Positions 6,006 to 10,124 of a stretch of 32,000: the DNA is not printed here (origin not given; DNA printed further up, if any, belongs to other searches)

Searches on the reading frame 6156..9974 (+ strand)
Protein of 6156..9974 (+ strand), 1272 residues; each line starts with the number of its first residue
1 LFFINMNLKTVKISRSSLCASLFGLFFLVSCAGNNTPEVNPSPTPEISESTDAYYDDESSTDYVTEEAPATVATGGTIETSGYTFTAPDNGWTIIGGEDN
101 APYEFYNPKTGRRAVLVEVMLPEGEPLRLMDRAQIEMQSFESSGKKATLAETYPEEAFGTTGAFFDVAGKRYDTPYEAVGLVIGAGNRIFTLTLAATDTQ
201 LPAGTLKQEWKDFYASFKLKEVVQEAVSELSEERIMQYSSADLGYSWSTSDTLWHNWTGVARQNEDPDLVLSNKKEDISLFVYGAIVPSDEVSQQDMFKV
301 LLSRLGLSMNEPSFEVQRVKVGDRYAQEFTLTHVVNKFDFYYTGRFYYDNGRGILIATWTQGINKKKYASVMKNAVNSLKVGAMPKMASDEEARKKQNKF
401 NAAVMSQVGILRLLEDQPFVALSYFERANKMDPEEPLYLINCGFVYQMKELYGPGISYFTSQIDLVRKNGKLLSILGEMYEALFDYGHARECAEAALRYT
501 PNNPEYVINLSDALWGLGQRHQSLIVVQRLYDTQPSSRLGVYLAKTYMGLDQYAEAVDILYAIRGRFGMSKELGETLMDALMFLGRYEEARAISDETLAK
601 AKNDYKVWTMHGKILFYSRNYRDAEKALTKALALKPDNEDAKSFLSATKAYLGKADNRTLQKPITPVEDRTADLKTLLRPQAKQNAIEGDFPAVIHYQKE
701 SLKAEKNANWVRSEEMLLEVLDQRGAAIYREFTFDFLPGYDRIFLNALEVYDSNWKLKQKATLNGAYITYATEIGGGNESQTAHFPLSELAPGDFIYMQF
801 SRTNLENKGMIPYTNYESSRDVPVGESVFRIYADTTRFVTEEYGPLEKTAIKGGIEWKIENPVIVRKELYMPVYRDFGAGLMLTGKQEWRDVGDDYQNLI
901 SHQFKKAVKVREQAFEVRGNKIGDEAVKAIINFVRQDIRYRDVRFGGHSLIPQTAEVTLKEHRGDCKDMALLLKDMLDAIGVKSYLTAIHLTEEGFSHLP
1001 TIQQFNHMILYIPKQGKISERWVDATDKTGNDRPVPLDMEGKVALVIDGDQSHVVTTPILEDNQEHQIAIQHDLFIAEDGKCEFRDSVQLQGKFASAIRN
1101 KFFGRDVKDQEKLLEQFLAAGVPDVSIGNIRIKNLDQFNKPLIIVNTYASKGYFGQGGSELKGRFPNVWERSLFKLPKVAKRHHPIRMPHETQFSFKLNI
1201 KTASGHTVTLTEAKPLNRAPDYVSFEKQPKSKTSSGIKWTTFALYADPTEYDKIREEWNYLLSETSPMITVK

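Call 62: search_protein_families(library=pfam, proteins=[window:6156-9974:+], max_evalue=0.00001)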
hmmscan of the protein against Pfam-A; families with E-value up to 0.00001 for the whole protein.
window:6156-9974:+ (1272 aa): 6 families
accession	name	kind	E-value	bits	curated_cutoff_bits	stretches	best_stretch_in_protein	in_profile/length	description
PF07719.23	TPR_2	-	1.2e-13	50.4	27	0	472-503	3-34/34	Tetratricopeptide repeat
PF14559.12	TPR_19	-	5e-11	43.2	25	0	551-613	5-67/68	Tetratricopeptide repeat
PF13428.12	TPR_14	-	1.5e-10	41.1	23.5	0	576-613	6-43/44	Tetratricopeptide repeat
PF13181.12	TPR_8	-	6.2e-09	35.8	25.7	0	606-638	2-34/34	Tetratricopeptide repeat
PF23914.1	TPR_CcmH_CycH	-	6.9e-09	36.2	42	0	597-648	42-93/158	Cytochrome c-type biogenesis protein H TPR domain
PF13432.12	TPR_16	-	3.9e-06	27.6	32.7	0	610-642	2-34/65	Tetratricopeptide repeat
